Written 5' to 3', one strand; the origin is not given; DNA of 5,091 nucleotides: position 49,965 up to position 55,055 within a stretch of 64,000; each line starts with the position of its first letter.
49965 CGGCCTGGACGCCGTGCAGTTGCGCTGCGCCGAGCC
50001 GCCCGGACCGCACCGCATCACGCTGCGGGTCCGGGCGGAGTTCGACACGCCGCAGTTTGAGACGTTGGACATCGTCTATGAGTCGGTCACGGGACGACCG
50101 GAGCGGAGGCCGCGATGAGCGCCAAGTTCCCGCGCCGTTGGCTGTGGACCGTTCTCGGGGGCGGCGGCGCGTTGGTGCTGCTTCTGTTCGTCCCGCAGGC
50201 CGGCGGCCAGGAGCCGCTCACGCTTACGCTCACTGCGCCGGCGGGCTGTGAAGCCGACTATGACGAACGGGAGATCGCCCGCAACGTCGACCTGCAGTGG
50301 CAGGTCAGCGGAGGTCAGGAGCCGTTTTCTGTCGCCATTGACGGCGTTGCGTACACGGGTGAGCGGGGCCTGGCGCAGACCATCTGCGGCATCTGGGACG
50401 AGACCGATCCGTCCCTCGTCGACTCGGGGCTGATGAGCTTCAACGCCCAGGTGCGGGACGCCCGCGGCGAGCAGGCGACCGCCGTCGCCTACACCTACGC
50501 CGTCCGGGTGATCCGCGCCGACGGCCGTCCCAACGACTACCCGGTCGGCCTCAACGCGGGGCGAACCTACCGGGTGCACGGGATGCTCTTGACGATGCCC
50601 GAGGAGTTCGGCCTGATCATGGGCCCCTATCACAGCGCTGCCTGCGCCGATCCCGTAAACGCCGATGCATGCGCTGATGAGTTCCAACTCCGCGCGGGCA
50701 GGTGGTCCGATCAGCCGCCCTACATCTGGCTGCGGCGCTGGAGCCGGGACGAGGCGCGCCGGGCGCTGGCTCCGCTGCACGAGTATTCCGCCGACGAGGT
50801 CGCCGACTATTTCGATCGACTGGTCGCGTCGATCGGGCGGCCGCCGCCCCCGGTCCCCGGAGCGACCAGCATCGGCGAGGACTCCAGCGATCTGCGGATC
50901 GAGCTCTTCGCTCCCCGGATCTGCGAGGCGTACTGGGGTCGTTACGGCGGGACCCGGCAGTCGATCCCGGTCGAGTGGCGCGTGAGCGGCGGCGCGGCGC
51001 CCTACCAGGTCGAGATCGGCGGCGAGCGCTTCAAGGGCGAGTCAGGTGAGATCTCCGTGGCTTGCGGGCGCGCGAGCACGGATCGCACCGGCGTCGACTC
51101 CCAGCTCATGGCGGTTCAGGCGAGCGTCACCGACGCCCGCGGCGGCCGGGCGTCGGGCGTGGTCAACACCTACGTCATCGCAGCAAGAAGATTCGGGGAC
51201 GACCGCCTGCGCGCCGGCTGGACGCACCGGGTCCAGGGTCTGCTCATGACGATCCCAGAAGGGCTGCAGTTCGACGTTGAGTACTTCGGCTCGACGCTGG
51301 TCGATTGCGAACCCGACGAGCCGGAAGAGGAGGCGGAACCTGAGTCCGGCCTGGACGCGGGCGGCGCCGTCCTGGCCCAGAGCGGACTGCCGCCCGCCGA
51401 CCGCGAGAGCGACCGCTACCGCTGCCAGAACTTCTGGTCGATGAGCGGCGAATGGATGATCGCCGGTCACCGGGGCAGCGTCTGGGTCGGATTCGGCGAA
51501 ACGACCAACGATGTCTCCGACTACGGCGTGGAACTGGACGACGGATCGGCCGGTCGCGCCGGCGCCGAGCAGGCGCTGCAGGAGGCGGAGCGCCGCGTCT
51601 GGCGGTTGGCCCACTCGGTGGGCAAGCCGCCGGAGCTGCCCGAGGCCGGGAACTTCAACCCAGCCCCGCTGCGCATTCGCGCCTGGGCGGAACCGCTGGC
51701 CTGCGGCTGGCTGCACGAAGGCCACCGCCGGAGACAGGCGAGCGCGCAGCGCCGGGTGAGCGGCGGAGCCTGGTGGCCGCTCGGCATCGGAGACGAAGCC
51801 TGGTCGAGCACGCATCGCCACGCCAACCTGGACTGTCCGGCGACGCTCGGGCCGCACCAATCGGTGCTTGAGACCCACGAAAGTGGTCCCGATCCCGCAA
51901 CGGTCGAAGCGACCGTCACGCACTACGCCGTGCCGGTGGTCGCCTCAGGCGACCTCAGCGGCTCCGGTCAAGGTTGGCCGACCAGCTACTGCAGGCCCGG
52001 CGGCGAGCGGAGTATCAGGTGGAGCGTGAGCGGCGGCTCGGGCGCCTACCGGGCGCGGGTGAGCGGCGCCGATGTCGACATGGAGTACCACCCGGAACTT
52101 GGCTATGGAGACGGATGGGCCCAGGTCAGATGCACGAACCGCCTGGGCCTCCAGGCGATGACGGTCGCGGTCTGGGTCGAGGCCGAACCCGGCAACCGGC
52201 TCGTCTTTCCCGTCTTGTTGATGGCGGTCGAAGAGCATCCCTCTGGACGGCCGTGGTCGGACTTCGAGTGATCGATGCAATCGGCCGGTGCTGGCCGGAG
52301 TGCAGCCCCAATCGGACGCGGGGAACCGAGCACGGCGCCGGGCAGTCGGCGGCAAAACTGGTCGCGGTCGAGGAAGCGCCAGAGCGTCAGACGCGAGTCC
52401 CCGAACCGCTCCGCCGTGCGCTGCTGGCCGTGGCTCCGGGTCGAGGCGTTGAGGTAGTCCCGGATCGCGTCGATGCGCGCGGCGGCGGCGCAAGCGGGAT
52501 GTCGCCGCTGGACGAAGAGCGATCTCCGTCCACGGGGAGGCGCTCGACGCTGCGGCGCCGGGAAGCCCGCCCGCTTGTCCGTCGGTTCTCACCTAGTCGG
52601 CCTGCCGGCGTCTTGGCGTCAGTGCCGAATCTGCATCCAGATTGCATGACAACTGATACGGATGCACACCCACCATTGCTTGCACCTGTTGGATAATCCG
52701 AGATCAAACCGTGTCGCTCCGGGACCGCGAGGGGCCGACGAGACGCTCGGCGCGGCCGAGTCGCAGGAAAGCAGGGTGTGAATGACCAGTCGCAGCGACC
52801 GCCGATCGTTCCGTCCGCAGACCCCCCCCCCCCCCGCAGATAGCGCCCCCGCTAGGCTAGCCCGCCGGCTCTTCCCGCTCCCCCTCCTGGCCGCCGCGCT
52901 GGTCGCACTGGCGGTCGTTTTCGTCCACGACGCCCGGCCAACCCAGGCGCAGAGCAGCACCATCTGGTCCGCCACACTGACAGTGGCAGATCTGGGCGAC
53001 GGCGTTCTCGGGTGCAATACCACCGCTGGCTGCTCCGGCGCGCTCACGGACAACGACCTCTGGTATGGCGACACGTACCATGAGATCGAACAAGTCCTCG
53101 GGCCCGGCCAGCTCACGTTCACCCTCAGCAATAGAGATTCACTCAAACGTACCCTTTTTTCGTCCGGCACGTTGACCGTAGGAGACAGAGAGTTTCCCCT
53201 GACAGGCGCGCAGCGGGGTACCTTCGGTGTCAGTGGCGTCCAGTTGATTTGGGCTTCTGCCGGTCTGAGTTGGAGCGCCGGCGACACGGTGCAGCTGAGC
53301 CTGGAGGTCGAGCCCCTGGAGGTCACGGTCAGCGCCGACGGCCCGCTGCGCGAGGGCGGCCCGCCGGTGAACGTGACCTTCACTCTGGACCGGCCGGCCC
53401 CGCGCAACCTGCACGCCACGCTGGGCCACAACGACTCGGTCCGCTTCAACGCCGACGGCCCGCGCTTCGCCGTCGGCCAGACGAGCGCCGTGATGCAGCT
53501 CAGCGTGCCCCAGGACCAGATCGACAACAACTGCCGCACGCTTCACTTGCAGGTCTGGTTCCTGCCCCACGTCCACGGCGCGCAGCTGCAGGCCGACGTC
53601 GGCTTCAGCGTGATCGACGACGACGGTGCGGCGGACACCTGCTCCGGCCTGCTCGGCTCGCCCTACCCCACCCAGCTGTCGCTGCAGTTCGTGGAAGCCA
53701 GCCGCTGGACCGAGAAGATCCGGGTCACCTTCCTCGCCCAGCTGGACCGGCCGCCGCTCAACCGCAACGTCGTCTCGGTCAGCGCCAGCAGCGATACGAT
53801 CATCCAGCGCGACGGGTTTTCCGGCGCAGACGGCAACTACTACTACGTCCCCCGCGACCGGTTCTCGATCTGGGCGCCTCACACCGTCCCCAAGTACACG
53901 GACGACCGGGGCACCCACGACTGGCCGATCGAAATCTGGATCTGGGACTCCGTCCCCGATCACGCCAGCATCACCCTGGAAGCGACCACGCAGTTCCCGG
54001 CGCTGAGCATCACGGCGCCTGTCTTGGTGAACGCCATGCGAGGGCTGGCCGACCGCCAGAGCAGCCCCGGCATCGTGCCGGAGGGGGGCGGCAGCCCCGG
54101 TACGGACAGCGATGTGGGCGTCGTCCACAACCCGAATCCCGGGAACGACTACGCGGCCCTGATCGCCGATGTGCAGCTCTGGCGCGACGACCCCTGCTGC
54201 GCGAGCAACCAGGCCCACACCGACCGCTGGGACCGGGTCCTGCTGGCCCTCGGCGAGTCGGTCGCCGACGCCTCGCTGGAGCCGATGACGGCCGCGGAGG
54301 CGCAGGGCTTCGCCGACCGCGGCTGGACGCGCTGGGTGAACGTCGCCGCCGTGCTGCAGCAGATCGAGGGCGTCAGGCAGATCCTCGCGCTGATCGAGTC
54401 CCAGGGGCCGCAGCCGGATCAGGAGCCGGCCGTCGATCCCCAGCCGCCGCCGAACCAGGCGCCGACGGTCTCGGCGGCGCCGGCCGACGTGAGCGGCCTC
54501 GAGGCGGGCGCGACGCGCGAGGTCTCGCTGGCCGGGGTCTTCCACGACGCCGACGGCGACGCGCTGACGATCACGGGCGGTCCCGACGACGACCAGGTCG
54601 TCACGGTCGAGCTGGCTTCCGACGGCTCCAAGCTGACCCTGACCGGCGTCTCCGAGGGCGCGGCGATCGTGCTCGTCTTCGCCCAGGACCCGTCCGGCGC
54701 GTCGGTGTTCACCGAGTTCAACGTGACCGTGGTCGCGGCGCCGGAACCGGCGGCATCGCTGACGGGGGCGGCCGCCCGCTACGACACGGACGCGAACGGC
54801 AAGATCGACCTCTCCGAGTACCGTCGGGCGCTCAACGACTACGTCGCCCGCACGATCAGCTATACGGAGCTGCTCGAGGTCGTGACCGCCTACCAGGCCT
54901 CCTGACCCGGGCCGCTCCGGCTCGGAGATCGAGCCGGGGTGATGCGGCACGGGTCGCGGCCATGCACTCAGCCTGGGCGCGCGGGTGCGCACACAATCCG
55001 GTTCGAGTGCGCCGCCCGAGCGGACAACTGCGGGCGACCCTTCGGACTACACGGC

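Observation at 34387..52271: Unrecognised family of secreted Cys-motif repeat proteins in an inverted duplication of a two-gene operon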

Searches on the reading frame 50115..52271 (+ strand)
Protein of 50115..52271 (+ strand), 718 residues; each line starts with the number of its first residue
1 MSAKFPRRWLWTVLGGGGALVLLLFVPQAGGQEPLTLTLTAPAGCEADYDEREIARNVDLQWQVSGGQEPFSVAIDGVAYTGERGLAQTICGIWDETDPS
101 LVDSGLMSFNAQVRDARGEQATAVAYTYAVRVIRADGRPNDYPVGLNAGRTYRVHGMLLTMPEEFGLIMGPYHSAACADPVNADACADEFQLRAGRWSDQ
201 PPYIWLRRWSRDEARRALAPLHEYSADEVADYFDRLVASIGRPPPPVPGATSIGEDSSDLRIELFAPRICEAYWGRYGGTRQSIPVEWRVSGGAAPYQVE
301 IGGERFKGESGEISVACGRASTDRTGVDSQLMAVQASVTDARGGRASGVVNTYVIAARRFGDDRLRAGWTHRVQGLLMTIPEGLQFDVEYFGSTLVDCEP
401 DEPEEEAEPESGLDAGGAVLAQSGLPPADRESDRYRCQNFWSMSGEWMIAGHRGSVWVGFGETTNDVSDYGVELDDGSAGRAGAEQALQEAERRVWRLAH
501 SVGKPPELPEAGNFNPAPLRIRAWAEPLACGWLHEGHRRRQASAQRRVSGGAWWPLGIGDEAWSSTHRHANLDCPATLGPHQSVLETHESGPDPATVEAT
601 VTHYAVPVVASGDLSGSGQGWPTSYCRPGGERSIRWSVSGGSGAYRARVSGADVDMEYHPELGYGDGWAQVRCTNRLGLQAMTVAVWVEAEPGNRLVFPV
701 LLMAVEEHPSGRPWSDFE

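Call 7: search_protein_families(library=pfam, proteins=[window:50115-52271:+], max_evalue=0.1)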
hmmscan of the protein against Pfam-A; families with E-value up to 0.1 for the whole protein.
window:50115-52271:+ (718 aa): 0 families

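Call 23: search_protein_families(library=ncbifam, proteins=[window:50115-52271:+], max_evalue=0.1)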
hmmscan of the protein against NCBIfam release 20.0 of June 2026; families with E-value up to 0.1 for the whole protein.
window:50115-52271:+ (718 aa): 0 families

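Call 26: search_protein_families(library=padloc, proteins=[window:50115-52271:+], max_evalue=0.01)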
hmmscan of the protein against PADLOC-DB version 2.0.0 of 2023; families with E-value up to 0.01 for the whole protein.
window:50115-52271:+ (718 aa): 0 families

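Call 99: list_cluster_members(proteins=[P0001, P0011, P0010, window:50115-52268:+, P0003, P0007, P0013])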
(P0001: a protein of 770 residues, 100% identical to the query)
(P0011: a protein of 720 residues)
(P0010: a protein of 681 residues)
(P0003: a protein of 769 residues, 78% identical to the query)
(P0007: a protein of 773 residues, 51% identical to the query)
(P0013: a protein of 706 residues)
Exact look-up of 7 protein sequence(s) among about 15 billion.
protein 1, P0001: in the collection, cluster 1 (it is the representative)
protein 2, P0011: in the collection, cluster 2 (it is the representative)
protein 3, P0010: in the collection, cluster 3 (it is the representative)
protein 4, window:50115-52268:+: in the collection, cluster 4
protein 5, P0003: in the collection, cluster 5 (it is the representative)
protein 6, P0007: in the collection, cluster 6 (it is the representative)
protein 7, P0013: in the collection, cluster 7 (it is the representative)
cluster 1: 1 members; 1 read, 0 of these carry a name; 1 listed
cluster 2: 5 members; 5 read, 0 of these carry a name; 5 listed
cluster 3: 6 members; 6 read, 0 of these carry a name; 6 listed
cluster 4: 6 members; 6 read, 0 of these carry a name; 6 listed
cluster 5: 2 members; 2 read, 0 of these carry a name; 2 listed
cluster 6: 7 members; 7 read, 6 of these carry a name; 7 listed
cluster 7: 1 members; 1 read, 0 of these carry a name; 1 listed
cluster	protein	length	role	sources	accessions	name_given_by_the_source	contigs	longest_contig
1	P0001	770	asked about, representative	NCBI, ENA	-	-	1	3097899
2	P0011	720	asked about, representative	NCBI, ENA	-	-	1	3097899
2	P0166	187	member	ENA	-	-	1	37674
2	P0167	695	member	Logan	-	-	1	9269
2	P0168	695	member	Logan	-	-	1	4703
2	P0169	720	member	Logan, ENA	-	-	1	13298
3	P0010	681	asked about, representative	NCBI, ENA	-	-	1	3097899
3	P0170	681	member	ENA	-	-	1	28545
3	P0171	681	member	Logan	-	-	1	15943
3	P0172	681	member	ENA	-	-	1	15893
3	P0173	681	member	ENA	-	-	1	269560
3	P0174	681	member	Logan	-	-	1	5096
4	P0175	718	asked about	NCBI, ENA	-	-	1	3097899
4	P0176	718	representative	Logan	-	-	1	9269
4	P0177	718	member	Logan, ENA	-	-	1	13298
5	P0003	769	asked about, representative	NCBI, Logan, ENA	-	-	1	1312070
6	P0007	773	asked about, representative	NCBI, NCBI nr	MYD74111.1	MAG: cadherin repeat domain-containing protein [Chloroflexi bacterium] | cadherin repeat domain-containing protein [Chloroflexota bacterium]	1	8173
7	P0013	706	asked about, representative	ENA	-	-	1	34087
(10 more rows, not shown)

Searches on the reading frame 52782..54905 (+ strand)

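Call 7: search_protein_families(library=pfam, proteins=[window:52782-54905:+], max_evalue=0.1)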
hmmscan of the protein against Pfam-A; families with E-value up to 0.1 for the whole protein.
window:52782-54905:+ (707 aa): 3 families
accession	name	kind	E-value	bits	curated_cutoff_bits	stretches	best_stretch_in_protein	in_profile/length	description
PF00036.39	EF-hand_1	-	0.0028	17.5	25.4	1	666-685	8-27/29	EF hand domain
PF13405.12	EF-hand_6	-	0.025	14.7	25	0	666-685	8-27/30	EF-hand domain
PF13202.12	EF-hand_5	-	0.038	13.9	25.9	0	667-682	8-23/25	EF hand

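Call 23: search_protein_families(library=ncbifam, proteins=[window:52782-54905:+], max_evalue=0.1)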
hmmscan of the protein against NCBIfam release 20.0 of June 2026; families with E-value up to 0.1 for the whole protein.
window:52782-54905:+ (707 aa): 0 families

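Call 26: search_protein_families(library=padloc, proteins=[window:52782-54905:+], max_evalue=0.01)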
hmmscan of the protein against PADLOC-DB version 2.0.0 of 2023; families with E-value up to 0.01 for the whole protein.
window:52782-54905:+ (707 aa): 0 families
